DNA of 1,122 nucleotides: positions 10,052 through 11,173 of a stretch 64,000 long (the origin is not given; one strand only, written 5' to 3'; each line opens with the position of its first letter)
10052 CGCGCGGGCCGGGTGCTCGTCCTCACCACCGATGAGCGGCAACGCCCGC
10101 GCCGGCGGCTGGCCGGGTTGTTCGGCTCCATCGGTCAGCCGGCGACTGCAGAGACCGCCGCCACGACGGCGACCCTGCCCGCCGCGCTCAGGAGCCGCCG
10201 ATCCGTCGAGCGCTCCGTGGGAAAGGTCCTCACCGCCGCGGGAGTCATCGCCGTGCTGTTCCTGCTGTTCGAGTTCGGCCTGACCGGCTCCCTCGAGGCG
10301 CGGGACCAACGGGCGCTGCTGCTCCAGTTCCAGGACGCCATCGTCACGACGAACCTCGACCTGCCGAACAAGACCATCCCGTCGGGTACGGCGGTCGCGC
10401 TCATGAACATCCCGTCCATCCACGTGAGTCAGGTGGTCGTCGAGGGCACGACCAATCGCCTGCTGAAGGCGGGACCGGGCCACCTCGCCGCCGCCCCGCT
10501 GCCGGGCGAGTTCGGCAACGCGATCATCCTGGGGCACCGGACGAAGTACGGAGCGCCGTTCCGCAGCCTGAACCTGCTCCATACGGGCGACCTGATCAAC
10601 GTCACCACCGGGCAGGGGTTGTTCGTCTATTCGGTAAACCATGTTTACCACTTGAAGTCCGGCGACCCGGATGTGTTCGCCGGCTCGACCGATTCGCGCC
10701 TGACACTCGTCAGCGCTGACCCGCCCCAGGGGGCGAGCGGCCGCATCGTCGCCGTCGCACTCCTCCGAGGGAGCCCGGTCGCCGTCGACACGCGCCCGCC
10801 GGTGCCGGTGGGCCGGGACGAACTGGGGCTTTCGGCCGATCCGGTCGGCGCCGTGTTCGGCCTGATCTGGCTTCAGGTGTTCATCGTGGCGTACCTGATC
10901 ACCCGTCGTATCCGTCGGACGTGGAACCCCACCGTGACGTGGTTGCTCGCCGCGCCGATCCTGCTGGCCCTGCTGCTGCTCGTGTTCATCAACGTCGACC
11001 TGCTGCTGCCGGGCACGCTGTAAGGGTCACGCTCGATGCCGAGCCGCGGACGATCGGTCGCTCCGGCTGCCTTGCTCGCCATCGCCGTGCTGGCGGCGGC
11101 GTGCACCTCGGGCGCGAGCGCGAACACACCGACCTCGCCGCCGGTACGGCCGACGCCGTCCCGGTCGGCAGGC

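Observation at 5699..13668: Three divergent PstS/PBP-like paralogs (two with low-complexity linkers and C-terminal membrane anchors, one Cys-rich) downstream of an atypical pstC-pstA-pstB operon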

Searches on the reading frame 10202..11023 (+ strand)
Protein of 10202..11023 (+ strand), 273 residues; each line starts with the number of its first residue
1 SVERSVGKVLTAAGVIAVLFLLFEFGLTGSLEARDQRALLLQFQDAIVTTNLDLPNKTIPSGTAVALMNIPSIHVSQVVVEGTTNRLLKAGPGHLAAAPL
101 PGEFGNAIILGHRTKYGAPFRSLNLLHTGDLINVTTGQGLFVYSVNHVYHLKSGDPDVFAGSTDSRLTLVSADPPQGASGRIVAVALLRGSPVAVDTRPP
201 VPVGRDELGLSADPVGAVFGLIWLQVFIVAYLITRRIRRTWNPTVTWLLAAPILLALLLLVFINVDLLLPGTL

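Call 26: find_homologous_proteins(query=window:10202-11023:+, max_evalue=0.00001)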
Query window:10202-11023:+ (273 aa): 423 proteins with E <= 0.00001 among 8000 candidates; the best 120 are listed.
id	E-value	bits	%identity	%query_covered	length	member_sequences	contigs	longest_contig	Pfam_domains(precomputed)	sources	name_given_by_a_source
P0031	2.2e-139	482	82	100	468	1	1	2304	PF04203.19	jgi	jgi:LPXTG-site transpeptidase (sortase) family protein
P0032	3.9e-110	386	65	99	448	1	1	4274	PF04203.19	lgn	-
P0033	1.7e-78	282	54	98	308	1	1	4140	PF04203.19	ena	-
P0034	1.1e-76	276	50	98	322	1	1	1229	PF04203.19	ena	-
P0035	1.1e-74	269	53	95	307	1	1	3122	PF04203.19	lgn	-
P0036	2.2e-74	268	50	93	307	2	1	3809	PF04203.19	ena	-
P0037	2.3e-74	268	52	90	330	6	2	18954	PF04203.19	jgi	jgi:sortase A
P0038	2.8e-74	268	51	98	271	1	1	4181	PF04203.19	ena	-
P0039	6.5e-74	267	51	92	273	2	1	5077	PF04203.19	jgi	jgi:sortase A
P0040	6.7e-74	267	51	98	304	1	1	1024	PF04203.19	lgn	-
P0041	7.5e-73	263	50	98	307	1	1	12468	PF04203.19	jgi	jgi:sortase A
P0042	8.8e-73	263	50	93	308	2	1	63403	PF04203.19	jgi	jgi:sortase A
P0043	2.6e-72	262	50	97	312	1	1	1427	PF04203.19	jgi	jgi:sortase A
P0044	2.6e-72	262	53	97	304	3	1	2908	PF04203.19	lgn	-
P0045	1.0e-71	260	49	98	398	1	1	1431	PF04203.19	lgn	-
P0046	1.2e-71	259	50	98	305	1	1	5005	PF04203.19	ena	-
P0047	4.1e-71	258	50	93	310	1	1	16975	PF04203.19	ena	-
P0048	1.4e-70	256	48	100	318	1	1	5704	PF04203.19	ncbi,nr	ncbi:MAG: class E sortase [Candidatus Dormibacteraeota bacterium]|nr:class E sortase [Candidatus Dor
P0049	1.7e-70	256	50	98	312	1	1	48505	PF04203.19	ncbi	-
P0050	7.7e-70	254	49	98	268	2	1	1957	PF04203.19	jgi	jgi:sortase A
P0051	2.7e-69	252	48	95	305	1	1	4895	PF04203.19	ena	-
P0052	3.4e-69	251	47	98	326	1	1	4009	PF04203.19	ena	-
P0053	4.0e-69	251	51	93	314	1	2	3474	PF04203.19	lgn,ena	-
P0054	6.2e-69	251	48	99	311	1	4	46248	PF04203.19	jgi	jgi:sortase A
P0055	1.5e-68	249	50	99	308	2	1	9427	PF04203.19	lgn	-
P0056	3.1e-68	248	51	97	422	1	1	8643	PF04203.19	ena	-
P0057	3.3e-68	248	49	99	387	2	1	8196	PF04203.19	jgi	jgi:sortase A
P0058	4.0e-68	248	50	98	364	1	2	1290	PF04203.19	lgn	-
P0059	7.7e-68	247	46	99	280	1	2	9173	PF04203.19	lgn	-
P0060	1.4e-67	246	46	100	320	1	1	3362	PF04203.19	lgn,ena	-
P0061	2.7e-67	245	48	96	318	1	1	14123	PF04203.19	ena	-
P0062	8.7e-67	244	49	99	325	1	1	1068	PF04203.19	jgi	jgi:LPXTG-site transpeptidase (sortase) family protein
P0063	2.4e-66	242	48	99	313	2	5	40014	PF04203.19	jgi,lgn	jgi:sortase A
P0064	4.0e-66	241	48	95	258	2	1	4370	PF04203.19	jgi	jgi:sortase A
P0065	2.2e-65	239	50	95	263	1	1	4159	PF04203.19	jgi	jgi:sortase A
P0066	6.2e-65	237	45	99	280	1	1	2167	PF04203.19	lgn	-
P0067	6.3e-65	237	48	97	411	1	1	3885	PF04203.19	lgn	-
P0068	1.2e-64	237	48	98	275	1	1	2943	PF04203.19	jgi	jgi:LPXTG-site transpeptidase (sortase) family protein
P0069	1.9e-64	236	48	93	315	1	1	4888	PF04203.19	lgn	-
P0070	2.7e-64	235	47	98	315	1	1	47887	PF04203.19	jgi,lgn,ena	-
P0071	3.4e-64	235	49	92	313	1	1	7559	PF04203.19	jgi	jgi:sortase A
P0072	9.3e-64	234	45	100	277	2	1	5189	PF04203.19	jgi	jgi:sortase A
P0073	9.4e-64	234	46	99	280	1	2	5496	PF04203.19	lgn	-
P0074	1.0e-63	234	50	98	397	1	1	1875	PF04203.19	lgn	-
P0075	1.3e-63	233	49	88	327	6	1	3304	PF04203.19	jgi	jgi:LPXTG-site transpeptidase (sortase) family protein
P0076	1.6e-63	233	46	99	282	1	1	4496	PF04203.19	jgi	jgi:sortase A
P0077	2.0e-63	233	46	98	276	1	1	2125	PF04203.19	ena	-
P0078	2.0e-63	233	48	97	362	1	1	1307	PF04203.19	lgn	-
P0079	4.4e-63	231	45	100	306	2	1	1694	PF04203.19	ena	-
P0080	5.7e-63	231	44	100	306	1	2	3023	PF04203.19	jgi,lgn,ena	-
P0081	2.3e-62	229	44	97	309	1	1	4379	PF04203.19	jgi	jgi:LPXTG-site transpeptidase (sortase) family protein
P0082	4.0e-62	228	46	93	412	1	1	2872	PF04203.19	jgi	jgi:sortase A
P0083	4.3e-62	228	46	100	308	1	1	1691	PF04203.19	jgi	jgi:sortase A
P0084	5.8e-62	228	44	100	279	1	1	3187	PF04203.19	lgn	-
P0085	5.8e-62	228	44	99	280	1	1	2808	PF04203.19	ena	-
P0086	6.1e-62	228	45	98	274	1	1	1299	PF04203.19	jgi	jgi:sortase A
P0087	1.1e-61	227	45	100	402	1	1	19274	PF04203.19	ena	-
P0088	1.2e-61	227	44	99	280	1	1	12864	PF04203.19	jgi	jgi:sortase A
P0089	2.0e-61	226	48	96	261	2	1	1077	PF04203.19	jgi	jgi:sortase A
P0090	2.1e-61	226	45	98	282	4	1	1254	PF04203.19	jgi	jgi:sortase A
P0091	6.9e-61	224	47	96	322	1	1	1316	PF04203.19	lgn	-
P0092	9.8e-61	224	43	100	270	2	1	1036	PF04203.19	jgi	jgi:sortase A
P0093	1.4e-60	223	47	98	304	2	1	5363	PF04203.19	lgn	-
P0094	1.8e-60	223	45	100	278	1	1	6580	PF04203.19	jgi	jgi:sortase A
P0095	2.0e-60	223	45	95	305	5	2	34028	PF04203.19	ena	-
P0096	2.6e-60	222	47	97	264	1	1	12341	PF04203.19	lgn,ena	-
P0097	2.6e-60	222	45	98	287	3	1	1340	PF04203.19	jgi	jgi:LPXTG-site transpeptidase (sortase) family protein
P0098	3.0e-60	222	43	100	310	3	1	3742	PF04203.19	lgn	-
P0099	3.2e-60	222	43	100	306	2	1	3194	PF04203.19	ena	-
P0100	6.0e-60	221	44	100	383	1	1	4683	PF04203.19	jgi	jgi:sortase A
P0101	8.9e-60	221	44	97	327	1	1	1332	PF04203.19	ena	-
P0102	9.8e-60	220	46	99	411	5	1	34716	PF04203.19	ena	-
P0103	1.2e-59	220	43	100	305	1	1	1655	PF04203.19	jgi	-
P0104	1.5e-59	220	43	100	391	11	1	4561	PF04203.19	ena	-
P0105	1.8e-59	220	44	99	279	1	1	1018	PF04203.19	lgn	-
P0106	2.8e-59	219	43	99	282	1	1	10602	PF04203.19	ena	-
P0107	4.9e-59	218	44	100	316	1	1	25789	PF04203.19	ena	-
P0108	8.8e-59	217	43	100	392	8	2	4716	PF04203.19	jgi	jgi:sortase A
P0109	1.1e-58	217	46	93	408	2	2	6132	PF04203.19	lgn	-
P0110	2.4e-58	216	44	99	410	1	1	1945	PF04203.19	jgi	jgi:sortase A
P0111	2.5e-58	216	45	99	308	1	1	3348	PF04203.19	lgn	-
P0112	2.6e-58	216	45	100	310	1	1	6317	PF04203.19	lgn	-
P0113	2.7e-58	216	45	92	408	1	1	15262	PF04203.19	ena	-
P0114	2.9e-58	216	45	92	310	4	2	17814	PF04203.19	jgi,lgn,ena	-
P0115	8.6e-58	214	45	97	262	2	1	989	PF04203.19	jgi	jgi:sortase A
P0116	1.5e-57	213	43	98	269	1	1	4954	PF04203.19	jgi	jgi:sortase A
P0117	1.9e-57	213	42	97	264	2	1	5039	PF04203.19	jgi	-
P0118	2.0e-57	213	47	99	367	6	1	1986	PF04203.19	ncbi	-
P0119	2.0e-57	213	42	92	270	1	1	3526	PF04203.19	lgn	-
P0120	2.4e-57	213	43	95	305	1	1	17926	PF04203.19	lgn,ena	-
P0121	8.2e-57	211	44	99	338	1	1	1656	PF04203.19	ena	-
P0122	1.6e-56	210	47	99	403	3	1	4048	PF04203.19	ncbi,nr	ncbi:MAG: sortase [Gaiellales bacterium]|nr:sortase [Gaiellales bacterium]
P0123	2.3e-56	209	43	99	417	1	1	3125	PF04203.19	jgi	jgi:sortase A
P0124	3.8e-56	209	44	95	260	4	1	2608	PF04203.19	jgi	jgi:sortase A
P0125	9.4e-56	207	54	77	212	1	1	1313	PF04203.19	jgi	jgi:sortase A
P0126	4.7e-55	205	43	99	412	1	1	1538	PF04203.19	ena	-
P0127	4.5e-53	199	41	99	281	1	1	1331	PF04203.19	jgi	jgi:sortase A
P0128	4.7e-51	192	46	81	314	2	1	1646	PF04203.19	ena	-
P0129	1.6e-50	190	42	98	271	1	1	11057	PF04203.19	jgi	jgi:sortase A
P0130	2.7e-50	190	42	97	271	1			PF04203.19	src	-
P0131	2.8e-50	189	40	100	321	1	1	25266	PF04203.19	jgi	jgi:sortase A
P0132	2.9e-49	186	45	76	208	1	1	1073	PF04203.19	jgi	jgi:sortase A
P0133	8.0e-49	185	40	99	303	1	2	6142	PF04203.19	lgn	-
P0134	1.1e-48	184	41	93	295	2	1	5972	PF04203.19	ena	-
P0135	4.8e-48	182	41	100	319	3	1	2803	PF04203.19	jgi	jgi:LPXTG-site transpeptidase (sortase) family protein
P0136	1.0e-47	181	43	100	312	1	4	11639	PF04203.19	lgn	-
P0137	1.2e-47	181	42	93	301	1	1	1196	PF04203.19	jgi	jgi:sortase A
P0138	2.0e-47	180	52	67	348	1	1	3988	PF04203.19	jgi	-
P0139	9.2e-47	178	45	79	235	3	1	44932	PF04203.19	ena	-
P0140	2.6e-46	176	39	99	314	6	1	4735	PF04203.19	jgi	-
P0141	3.3e-46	176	42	100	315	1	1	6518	PF04203.19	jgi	jgi:sortase A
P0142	3.5e-46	176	41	76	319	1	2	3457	PF04203.19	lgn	-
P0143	5.7e-46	175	43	99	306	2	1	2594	PF04203.19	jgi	jgi:sortase A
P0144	2.3e-45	173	40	76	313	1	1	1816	PF04203.19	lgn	-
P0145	4.8e-44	169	37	97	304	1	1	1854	PF04203.19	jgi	jgi:sortase A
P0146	5.2e-44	169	39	97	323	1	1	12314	PF04203.19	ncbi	-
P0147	1.2e-43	168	39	99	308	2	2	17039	PF04203.19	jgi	jgi:sortase A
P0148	1.6e-43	167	38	98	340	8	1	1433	PF04203.19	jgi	-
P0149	7.5e-43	165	39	98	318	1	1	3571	PF04203.19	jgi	jgi:LPXTG-site transpeptidase (sortase) family protein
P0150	5.0e-41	159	39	88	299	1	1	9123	PF04203.19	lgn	-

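Call 54: predict_structure(alignment_id=A6)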
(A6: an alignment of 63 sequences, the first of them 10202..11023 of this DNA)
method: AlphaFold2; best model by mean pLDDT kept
length: 273 residues; sequences in the alignment: 63
mean_pLDDT: 90.9   pTM: 0.87
mean pLDDT of the five models: 90.9, 90.9, 86.8, 84.1, 83.7
residues with pLDDT >= 90: 195; 70-90: 70; 50-70: 8; < 50: 0
segments of 3 or more residues with pLDDT < 50: none
pLDDT, mean of each block of 10 residues (from residue 1): 90 93 91 96 85 73 96 97 93 93 95 93 97 95 97 83 93 86 96 80 78 86 96 95 95 96 90 83
secondary structure, 60 per line:
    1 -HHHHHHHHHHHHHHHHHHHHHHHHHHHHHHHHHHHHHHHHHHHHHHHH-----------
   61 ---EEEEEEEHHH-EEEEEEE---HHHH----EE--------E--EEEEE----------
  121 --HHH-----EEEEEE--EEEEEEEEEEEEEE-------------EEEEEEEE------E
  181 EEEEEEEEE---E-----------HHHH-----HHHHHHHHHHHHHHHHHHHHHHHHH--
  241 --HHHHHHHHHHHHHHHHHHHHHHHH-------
elements in order: H2-49 E64-70 E75-81 H85-88 E106-110 E131-136 E139-152 E166-173 E180-189 H205-208 H214-238 H243-266

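Call 58: fold_search(model_id=the predicted structure, library=pdb)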
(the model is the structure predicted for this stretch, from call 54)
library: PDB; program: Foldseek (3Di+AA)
matches with E <= 10: 333; with E <= 0.001: 138
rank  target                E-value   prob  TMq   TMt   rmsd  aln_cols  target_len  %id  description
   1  4d70_A                1.3e-14  1.00  0.50  0.83   3.0       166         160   29  Structural, biophysical and biochemical analyses of a Clostridium perfringens Sortase D5 transpeptidase (released 2015-07-15)
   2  5uus_A                1.5e-11  1.00  0.46  0.59   5.6       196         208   28  SrtF sortase from Corynebacterium diphtheriae (released 2017-03-22)
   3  5uus_B                2.5e-11  1.00  0.45  0.59   5.6       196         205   27  SrtF sortase from Corynebacterium diphtheriae (released 2017-03-22)
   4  5go6                  3.9e-11  1.00  0.44  0.79   1.6       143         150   30  Structure of sortase E T196V mutant from Streptomyces avermitilis (released 2017-07-26)
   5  5go5                  4.4e-11  1.00  0.43  0.76   2.3       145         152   29  Structure of sortase E from Streptomyces avermitilis (released 2017-03-15)
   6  2xwg_E                7.6e-11  1.00  0.44  0.66   6.2       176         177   24  Crystal structure of sortase C-1 from Actinomyces oris (formerly Actinomyces naeslundii) (released 2011-02-23)
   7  6ixz_B                8.1e-11  1.00  0.44  0.67   7.4       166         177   20  X-ray structure of sortase C from Clostridium perfringens SM101 (released 2019-08-14)
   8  6bwe_B                8.6e-11  1.00  0.45  0.65  12.4       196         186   20  Sortase A from Corynebacterium diphtheriae, lid mutant (released 2017-12-27)
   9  5hu4                  9.7e-11  1.00  0.41  0.75   3.3       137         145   26  Cystal structure of listeria monocytogenes sortase A (released 2017-02-01)
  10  6ixz_A                9.7e-11  1.00  0.46  0.65   8.8       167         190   20  X-ray structure of sortase C from Clostridium perfringens SM101 (released 2019-08-14)
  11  5k9a                  1.1e-10  1.00  0.46  0.57  13.1       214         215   17  Sortase A from Corynebacterium diphtheriae (released 2016-06-15)
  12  3tbe_F                1.2e-10  1.00  0.45  0.64  10.6       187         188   20  The crystal structure of the complex of Streptococcus agalactiae sortase C1 and MTSET (released 2011-10-26)
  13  9m2g_A                1.5e-10  1.00  0.43  0.67   3.3       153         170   24  Crystal Structure of the double mutant (Y128F and C222A) of Sortase E from Thermobifida fusca (released 2026-03-04)
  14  3rbk_A                1.7e-10  1.00  0.45  0.62   9.1       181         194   18  The Type II Crystal Structure of Streptococcus agalactiae Sortase C1 (released 2011-09-07)
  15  2xwg_D                1.7e-10  1.00  0.44  0.64  10.5       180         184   24  Crystal structure of sortase C-1 from Actinomyces oris (formerly Actinomyces naeslundii) (released 2011-02-23)
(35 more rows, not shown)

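Call 60: find_encoding_contigs(protein=P0042, flank=10000, max_places=1)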
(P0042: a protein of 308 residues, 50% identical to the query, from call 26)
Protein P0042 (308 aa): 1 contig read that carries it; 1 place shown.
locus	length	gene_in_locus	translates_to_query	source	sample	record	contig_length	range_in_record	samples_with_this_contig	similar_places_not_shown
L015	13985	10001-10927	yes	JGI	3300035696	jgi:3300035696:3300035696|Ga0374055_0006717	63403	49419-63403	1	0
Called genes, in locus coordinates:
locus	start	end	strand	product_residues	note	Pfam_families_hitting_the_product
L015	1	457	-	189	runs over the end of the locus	PF12867:DinB_2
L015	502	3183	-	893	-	PF28598:PDH_E1_N, PF00456:Transketolase_N (weak), PF17831:PDH_E1_M, PF22613:Transketolase_C_1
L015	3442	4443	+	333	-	PF00528:BPD_transp_1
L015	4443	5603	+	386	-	PF00528:BPD_transp_1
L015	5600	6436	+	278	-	PF00005:ABC_tran, PF02463:SMC_N (faint), PF13304:AAA_21 (faint)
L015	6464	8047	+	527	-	PF12849:PBP_like_2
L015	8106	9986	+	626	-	-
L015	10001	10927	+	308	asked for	PF04203:Sortase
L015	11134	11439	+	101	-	-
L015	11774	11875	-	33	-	-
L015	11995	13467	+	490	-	PF12849:PBP_like_2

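Call 61: find_encoding_contigs(protein=P0070, flank=10000, max_places=1)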
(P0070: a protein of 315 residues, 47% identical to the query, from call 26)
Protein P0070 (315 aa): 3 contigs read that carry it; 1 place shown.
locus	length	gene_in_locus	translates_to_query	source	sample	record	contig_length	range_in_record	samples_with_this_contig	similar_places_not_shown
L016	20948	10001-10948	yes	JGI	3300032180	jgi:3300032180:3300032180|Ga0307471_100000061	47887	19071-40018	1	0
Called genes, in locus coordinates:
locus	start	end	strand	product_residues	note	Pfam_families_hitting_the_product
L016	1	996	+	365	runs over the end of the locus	PF03824:NicO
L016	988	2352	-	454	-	PF07992:Pyr_redox_2, PF00070:Pyr_redox, PF02852:Pyr_redox_dim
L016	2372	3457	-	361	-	PF00512:HisKA, PF02518:HATPase_c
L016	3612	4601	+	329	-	PF00528:BPD_transp_1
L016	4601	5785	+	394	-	PF00528:BPD_transp_1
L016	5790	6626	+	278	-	PF00005:ABC_tran, PF02463:SMC_N (weak), PF13304:AAA_21 (weak)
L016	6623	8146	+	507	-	PF12849:PBP_like_2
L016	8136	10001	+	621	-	PF00960:Neocarzinostat (faint)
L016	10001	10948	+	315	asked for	PF04203:Sortase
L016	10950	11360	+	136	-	-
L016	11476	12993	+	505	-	PF12849:PBP_like_2 (weak)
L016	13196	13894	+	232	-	PF00072:Response_reg, PF00486:Trans_reg_C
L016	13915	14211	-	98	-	PF02148:zf-UBP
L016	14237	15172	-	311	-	PF19459:DUF5996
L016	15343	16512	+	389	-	-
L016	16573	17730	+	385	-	PF04188:Mannosyl_trans2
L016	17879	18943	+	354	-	PF18854:baeRF_family10, PF18845:baeRF_family3 (weak)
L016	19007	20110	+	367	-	PF02720:DUF222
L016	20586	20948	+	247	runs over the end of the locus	PF01553:Acyltransferase, PF03982:DAGAT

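Call 84: search_protein_families(library=ncbifam, proteins=[L016:2372-3457:-], max_evalue=0.00001)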
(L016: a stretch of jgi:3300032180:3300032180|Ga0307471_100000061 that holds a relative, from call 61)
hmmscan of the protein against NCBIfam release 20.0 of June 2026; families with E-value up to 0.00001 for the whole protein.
L016:2372-3457:- (361 aa): 77 families (the best 25 are shown)
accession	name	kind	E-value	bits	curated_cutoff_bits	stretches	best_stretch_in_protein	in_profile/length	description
NF046044.1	PnpS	equivalog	1.3e-83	281.2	400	1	27-358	52-390/390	two-component system histidine kinase PnpS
TIGR02966.1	phoR_proteo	equivalog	1.9e-75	254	334.2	1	28-357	4-333/333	phosphate regulon sensor histidine kinase PhoR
NF033092.0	HK_WalK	equivalog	4.6e-58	197.2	725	1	28-358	256-593/594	cell wall metabolism sensor histidine kinase WalK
NF041735.1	hist_kin_RppB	equivalog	1.3e-57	195.6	400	1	140-358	217-438/438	two-component system sensor histidine kinase RppB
NF008235.0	PRK11006.1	equivalog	2.8e-45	155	390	1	38-358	106-422/431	phosphate regulon sensor histidine kinase PhoR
NF012163.2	BaeS_SmeS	equivalog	1.9e-43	149.1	500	1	135-345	236-445/457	sensor histidine kinase efflux regulator BaeS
NF045911.1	TCSHisKinNblS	equivalog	1.8e-40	138.9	1000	1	18-356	254-617/621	two-component system sensor histidine kinase NblS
TIGR01386.1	cztS_silS_copS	subfamily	3.7e-39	135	292.55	1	140-358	242-457/457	heavy metal sensor histidine kinase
NF033093.1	HK_VicK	exception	9.3e-39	133.3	680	1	122-358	192-434/448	cell wall metabolism sensor histidine kinase VicK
NF008312.0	PRK11100.1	equivalog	3e-38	131.8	356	1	141-358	258-473/477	two-component system sensor histidine kinase CreC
NF053855.1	HisKinPhoRBctds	equivalog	2.3e-37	128.7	500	1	125-354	347-578/583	two-component system sensor histidine kinase PhoR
NF041832.1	near_NosP_CTERM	subfamily_domain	2.6e-36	125.5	400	1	141-359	9-225/370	NahK/ErcS family hybrid sensor histidine kinase/response regulator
NF047874.1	MASE3_PAS_HK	subfamily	2.7e-35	122.3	560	1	258-359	524-625/655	MASE3 domain-containing sensor histidine kinase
NF007837.0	PRK10549.1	equivalog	5.9e-35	120.9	603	1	136-359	237-458/466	envelope stress sensor histidine kinase BaeS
NF040691.1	MtrAB_MtrB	equivalog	6.8e-35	121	450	1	127-358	259-491/507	MtrAB system histidine kinase MtrB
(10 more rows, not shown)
